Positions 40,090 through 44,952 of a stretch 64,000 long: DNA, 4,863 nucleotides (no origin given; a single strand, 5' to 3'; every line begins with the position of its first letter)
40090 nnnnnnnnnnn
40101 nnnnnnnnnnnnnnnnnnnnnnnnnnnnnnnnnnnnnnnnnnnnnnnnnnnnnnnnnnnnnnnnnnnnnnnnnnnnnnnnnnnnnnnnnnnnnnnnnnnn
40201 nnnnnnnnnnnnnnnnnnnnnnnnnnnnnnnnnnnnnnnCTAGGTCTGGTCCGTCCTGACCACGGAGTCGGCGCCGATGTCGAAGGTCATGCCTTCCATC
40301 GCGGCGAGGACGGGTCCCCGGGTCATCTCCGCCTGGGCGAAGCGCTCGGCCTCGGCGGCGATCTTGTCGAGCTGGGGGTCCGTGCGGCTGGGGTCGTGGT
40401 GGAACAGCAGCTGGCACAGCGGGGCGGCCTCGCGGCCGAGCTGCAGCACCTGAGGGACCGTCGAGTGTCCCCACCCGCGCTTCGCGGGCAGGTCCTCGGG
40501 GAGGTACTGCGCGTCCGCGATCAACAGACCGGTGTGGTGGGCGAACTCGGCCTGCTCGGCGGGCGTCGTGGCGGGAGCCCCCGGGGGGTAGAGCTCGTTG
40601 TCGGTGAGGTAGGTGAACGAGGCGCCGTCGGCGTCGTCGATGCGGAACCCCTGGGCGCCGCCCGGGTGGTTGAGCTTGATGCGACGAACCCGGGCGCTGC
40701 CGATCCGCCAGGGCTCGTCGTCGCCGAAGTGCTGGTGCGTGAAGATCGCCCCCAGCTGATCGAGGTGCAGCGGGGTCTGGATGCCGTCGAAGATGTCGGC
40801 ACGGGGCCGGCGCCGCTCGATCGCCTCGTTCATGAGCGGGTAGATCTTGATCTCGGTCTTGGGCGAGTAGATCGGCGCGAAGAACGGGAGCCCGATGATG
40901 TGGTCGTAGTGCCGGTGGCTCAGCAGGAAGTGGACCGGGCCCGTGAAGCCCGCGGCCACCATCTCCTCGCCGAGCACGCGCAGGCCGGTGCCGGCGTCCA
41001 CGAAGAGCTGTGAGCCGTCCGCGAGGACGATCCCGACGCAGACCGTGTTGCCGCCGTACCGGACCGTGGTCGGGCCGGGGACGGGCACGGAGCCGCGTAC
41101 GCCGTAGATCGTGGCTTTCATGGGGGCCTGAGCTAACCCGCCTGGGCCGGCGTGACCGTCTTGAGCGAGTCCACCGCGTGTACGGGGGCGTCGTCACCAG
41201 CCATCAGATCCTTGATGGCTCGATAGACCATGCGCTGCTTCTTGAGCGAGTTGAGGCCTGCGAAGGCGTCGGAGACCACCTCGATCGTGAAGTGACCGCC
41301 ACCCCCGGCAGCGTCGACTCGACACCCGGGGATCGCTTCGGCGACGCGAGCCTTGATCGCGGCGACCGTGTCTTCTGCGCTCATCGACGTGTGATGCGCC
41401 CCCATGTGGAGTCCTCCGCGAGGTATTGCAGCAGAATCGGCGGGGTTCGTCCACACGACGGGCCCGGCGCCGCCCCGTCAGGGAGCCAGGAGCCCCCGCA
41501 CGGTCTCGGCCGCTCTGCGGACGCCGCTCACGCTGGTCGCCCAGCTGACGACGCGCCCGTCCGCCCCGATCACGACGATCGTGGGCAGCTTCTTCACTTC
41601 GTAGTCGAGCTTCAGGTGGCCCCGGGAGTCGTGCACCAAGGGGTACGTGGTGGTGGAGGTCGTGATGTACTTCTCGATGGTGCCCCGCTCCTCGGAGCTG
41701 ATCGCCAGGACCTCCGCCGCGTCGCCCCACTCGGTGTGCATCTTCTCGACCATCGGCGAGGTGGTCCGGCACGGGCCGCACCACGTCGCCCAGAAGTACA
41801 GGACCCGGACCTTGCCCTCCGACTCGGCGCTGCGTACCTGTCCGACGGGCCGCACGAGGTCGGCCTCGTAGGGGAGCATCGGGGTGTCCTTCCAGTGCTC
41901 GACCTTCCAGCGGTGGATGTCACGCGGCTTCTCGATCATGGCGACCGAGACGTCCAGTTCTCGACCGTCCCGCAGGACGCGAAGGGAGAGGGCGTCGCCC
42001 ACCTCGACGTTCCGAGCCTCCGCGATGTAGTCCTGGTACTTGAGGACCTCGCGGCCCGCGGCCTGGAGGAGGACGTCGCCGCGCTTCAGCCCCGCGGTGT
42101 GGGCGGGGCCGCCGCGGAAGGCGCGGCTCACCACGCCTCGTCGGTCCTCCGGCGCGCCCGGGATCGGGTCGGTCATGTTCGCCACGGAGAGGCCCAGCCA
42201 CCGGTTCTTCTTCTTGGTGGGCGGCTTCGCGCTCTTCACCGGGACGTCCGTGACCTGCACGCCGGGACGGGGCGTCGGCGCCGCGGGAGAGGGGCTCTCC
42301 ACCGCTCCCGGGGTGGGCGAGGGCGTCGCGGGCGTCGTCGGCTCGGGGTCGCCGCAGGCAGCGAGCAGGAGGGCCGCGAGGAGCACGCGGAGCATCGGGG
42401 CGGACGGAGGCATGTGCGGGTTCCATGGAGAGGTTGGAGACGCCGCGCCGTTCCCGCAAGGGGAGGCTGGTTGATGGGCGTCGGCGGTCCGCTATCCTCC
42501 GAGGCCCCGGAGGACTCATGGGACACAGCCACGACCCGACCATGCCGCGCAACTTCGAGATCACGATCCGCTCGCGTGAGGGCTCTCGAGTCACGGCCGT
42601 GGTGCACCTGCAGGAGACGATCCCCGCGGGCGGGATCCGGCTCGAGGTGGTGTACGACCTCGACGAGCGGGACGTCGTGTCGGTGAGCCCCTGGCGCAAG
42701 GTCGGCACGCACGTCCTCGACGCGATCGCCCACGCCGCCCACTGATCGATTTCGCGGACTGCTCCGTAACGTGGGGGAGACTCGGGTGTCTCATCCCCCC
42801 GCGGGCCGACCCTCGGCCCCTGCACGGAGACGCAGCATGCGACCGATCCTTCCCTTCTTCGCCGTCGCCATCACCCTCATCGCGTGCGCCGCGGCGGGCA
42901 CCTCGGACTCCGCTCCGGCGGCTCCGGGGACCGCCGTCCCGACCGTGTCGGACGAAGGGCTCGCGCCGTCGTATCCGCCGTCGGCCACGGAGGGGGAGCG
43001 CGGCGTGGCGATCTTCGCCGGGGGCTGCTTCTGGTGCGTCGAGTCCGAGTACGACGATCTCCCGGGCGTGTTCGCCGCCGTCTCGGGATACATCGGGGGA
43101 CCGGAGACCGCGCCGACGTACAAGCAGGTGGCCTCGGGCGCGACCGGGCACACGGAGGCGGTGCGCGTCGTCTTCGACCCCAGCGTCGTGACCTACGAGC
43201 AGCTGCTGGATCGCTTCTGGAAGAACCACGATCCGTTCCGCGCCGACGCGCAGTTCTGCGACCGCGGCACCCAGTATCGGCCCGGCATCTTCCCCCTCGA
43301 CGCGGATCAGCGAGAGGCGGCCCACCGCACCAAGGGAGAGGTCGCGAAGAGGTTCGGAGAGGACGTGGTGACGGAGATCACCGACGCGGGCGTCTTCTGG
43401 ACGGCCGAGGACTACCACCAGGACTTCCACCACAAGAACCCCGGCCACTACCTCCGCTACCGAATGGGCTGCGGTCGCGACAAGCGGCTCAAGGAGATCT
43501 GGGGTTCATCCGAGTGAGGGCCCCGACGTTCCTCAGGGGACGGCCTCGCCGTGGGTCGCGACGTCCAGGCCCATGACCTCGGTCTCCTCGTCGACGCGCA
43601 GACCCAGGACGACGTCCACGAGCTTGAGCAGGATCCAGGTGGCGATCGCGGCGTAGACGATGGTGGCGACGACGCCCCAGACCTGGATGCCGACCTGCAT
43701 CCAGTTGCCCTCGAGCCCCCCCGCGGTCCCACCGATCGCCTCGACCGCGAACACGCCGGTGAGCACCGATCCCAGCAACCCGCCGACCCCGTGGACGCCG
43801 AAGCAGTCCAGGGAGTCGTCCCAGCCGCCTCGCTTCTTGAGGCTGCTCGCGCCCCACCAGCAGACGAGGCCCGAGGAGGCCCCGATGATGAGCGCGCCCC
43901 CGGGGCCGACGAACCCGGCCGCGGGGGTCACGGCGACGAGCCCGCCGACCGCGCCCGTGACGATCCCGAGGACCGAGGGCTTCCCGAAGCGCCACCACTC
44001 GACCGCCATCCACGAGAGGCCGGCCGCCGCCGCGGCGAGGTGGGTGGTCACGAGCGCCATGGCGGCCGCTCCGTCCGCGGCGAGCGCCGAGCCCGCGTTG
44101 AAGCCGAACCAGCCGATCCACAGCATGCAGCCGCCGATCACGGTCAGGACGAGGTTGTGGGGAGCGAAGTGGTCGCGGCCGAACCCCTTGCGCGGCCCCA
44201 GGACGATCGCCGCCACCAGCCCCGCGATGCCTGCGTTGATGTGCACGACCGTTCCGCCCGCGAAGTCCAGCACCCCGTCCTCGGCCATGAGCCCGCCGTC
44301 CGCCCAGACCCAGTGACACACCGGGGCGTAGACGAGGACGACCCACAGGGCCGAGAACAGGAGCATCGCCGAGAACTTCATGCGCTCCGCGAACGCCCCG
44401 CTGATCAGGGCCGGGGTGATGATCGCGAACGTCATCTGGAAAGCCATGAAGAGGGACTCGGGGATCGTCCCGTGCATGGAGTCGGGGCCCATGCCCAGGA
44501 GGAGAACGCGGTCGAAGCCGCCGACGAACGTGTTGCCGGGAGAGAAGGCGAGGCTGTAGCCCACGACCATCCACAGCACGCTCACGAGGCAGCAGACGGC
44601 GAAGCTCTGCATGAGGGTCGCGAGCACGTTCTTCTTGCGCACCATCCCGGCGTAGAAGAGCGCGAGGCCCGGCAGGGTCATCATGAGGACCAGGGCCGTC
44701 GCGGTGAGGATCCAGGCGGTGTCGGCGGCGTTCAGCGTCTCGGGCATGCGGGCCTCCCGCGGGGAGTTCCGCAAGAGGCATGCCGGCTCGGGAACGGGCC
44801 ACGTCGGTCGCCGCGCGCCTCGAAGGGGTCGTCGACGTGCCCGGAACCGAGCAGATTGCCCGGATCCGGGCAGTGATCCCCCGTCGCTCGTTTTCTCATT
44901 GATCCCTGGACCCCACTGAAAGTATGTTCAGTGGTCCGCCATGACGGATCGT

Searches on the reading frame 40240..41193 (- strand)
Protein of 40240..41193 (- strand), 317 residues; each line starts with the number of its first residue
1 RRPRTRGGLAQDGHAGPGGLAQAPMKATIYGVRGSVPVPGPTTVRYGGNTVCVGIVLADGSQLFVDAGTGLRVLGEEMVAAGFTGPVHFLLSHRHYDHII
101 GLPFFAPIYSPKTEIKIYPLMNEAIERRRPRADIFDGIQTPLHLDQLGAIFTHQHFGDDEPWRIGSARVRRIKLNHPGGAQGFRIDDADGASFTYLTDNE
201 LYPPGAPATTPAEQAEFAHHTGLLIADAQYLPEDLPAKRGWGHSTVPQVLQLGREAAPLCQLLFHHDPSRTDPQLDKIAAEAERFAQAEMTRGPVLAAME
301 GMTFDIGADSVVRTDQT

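Call 8: search_protein_families(library=ncbifam, proteins=[window:40240-41193:-])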
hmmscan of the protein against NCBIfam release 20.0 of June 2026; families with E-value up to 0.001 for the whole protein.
window:40240-41193:- (317 aa): 6 families
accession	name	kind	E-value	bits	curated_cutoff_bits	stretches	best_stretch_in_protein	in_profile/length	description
NF041851.1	cyc_nuc_deg_phdiest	equivalog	8.5e-10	38.4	400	1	25-200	1-165/253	cyclic nucleotide-degrading phosphodiesterase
NF002558.0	PRK02126.1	subfamily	4.2e-07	29.3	315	1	188-290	240-336/345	ribonuclease Z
TIGR02651.1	RNase_Z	equivalog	1.5e-06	27.5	292.95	0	213-287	215-289/302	ribonuclease Z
NF000801.0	PRK00055.1-3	equivalog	1.6e-06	27.4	252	0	212-284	217-287/307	ribonuclease Z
TIGR03307.1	PhnP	equivalog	0.00036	20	272.25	0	50-102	36-83/249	phosphonate metabolism protein PhnP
NF002553.0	PRK02113.1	equivalog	0.00077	19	386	0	52-122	36-102/252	MBL fold metallo-hydrolase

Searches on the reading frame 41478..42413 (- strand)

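Call 8: search_protein_families(library=ncbifam, proteins=[window:41478-42413:-])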
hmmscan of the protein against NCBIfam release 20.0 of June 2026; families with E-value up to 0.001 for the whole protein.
window:41478-42413:- (311 aa): 23 families
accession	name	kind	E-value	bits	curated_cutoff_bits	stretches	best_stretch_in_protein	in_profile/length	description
NF002854.0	PRK03147.1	subfamily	9.1e-17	61.5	170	1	193-293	55-157/176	thiol-disulfide oxidoreductase ResA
NF041202.1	StoA_CxxC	exception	5.8e-13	49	210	1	192-289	44-145/163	endospore biogenesis thiol-disulfide oxidoreductase StoA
TIGR01068.1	thioredoxin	equivalog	5.9e-12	45.6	96.8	1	200-247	14-61/101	thioredoxin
TIGR02037.1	degP_htrA_DO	subfamily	1.1e-11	44.4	416.2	1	69-165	234-333/434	Do family serine endopeptidase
NF040960.1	MamE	equivalog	3.7e-09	35.7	800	1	71-157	444-533/659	magnetosome formation protease MamE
TIGR00385.1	dsbE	subfamily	3.7e-08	33.2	123.15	1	193-288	55-150/173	DsbE family thiol:disulfide interchange protein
NF047696.1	ThlDiSintTplARhiz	equivalog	5.1e-08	32.9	230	1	195-242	92-140/219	thiol:disulfide interchange protein TlpA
NF041521.1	HhoA_HhoB_HtrA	equivalog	1.8e-07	30.8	450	1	93-159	264-331/335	HhoA/HhoB/HtrA family serine endopeptidase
NF041199.1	trx7_PDZ_seleno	equivalog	2e-06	27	300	1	97-157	209-388/390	Trx7/PDZ domain-containing (seleno)protein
NF008229.0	PRK10996.1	equivalog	3.8e-06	26.7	125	1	203-244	55-96/141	thioredoxin TrxC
NF050055.1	SerProtHtrAMycob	equivalog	6.7e-06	25.3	800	1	95-157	434-496/502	serine protease HtrA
NF041054.1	WAxxUGC_long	equivalog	8.9e-06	25.2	300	1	197-298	101-204/354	ResA-like WAxxUGC motif-containing protein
NF008189.1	PRK10942.1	equivalog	1e-05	24.2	720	1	92-159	314-381/477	serine endoprotease DegP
TIGR02038.1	protease_degS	equivalog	2.7e-05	23.5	422.95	1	83-163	270-350/351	outer membrane-stress sensor serine endopeptidase DegS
NF007526.1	PRK10139.1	equivalog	2.9e-05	23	756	1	90-159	290-359/456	serine endoprotease DegQ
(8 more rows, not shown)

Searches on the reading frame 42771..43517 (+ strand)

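Call 8: search_protein_families(library=ncbifam, proteins=[window:42771-43517:+])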
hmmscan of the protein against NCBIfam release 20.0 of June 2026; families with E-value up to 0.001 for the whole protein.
window:42771-43517:+ (248 aa): 5 families
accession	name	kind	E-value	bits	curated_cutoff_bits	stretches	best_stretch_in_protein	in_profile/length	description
TIGR00401.1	msrA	equivalog_domain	3.8e-53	180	108.1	1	80-227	3-152/153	peptide-methionine (S)-S-oxide reductase MsrA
NF004042.0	PRK05550.1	equivalog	2.9e-52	177.6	330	1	75-227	132-283/293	bifunctional methionine sulfoxide reductase B/A protein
NF010625.0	PRK14018.1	equivalog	8.5e-33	113.6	522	1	82-229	203-349/521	bifunctional peptide-methionine (S)-S-oxide reductase MsrA/peptide-methionine (R)-S-oxide reductase MsrB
NF004038.0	PRK05528.1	equivalog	3.8e-17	62.8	200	1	81-227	5-144/157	peptide-methionine (S)-S-oxide reductase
NF041383.1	Trx_VPGUxxT_two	exception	9.5e-07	28.7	275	1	74-149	142-200/287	VPGUxxT family thioredoxin-like (seleno)protein, type 2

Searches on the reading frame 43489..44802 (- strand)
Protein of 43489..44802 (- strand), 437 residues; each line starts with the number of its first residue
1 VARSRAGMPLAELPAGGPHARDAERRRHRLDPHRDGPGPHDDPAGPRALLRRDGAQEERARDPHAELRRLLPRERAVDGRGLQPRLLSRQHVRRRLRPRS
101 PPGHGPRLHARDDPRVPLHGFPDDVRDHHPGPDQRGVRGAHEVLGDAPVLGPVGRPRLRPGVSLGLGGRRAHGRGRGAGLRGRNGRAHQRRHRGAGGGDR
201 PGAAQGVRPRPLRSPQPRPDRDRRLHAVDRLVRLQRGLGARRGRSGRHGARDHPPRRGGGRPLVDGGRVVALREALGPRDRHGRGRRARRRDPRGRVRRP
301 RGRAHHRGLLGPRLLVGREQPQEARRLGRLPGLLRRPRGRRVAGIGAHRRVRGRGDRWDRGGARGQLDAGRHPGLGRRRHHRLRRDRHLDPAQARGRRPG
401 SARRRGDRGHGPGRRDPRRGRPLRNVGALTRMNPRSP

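Call 4: search_protein_families(library=pfam, proteins=[window:43489-44802:-])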
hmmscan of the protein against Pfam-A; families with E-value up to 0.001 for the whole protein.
window:43489-44802:- (437 aa): 0 families

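Call 8: search_protein_families(library=ncbifam, proteins=[window:43533-44774:-])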
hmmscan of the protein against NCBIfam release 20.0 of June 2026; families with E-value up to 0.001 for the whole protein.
window:43533-44774:- (413 aa): 3 families
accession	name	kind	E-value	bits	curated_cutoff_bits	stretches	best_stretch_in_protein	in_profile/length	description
TIGR00836.1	amt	subfamily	1.4e-137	458.9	343.3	1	18-410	1-403/406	ammonium transporter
NF007947.0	PRK10666.1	equivalog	1.2e-133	446.2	657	1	11-411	24-424/428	ammonium transporter AmtB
TIGR03644.1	marine_trans_1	hypoth_equivalog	7.9e-55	186.3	514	1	17-409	3-397/404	probable ammonium transporter, marine subtype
